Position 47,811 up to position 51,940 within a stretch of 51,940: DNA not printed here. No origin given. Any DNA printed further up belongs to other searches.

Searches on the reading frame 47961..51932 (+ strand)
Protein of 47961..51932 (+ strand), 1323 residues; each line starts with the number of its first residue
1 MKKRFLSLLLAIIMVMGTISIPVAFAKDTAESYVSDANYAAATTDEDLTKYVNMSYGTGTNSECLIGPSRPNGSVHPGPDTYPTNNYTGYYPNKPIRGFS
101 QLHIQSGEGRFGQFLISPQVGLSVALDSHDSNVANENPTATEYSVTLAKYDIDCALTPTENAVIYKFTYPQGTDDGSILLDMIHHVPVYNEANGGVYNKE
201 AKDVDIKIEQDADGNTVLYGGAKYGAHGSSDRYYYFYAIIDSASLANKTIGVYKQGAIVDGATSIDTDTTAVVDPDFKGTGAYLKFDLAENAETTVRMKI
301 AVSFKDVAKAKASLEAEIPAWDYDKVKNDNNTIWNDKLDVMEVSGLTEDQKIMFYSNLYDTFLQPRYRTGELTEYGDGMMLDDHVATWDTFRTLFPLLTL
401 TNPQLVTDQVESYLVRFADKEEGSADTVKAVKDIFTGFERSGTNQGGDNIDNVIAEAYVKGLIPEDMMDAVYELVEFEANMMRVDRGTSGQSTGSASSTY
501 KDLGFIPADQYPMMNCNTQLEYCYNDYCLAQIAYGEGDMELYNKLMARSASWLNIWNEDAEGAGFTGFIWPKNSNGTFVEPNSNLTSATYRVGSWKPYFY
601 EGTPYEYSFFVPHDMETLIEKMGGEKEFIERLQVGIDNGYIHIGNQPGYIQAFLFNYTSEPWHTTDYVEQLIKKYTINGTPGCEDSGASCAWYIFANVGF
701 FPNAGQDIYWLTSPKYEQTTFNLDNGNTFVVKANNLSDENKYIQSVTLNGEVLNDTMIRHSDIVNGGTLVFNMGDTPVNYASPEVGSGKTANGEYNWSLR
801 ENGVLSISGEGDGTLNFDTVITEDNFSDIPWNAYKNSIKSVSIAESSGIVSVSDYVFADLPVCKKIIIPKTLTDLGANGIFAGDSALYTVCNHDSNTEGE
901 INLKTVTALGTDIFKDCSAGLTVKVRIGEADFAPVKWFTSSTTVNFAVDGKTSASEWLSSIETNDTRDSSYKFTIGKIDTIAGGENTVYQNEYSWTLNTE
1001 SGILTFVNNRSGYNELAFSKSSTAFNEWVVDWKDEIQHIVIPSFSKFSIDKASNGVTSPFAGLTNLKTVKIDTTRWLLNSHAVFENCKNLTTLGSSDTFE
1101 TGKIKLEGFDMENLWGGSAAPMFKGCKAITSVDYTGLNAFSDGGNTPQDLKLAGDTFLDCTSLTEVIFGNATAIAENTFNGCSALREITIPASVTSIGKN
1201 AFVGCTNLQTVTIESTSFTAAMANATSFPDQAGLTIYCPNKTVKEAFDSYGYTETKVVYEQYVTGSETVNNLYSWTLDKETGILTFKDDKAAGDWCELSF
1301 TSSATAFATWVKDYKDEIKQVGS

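Call 76: search_protein_families(library=pfam, proteins=[window:47961-51932:+], max_evalue=0.00001)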
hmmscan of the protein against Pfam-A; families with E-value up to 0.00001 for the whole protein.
window:47961-51932:+ (1323 aa): 3 families
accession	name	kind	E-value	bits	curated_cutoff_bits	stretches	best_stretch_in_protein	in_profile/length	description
PF07971.18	Glyco_hydro_92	-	9e-114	381.4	24.6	1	309-775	1-464/464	Glycosyl hydrolase family 92 catalytic domain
PF17678.7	Glyco_hydro_92N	-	6e-33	115.1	34.5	1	51-303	1-236/236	Glycosyl hydrolase family 92 N-terminal domain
PF13306.12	LRR_5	-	2.9e-19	69.7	27.7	1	1156-1217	7-66/127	BspA type Leucine rich repeat region (6 copies)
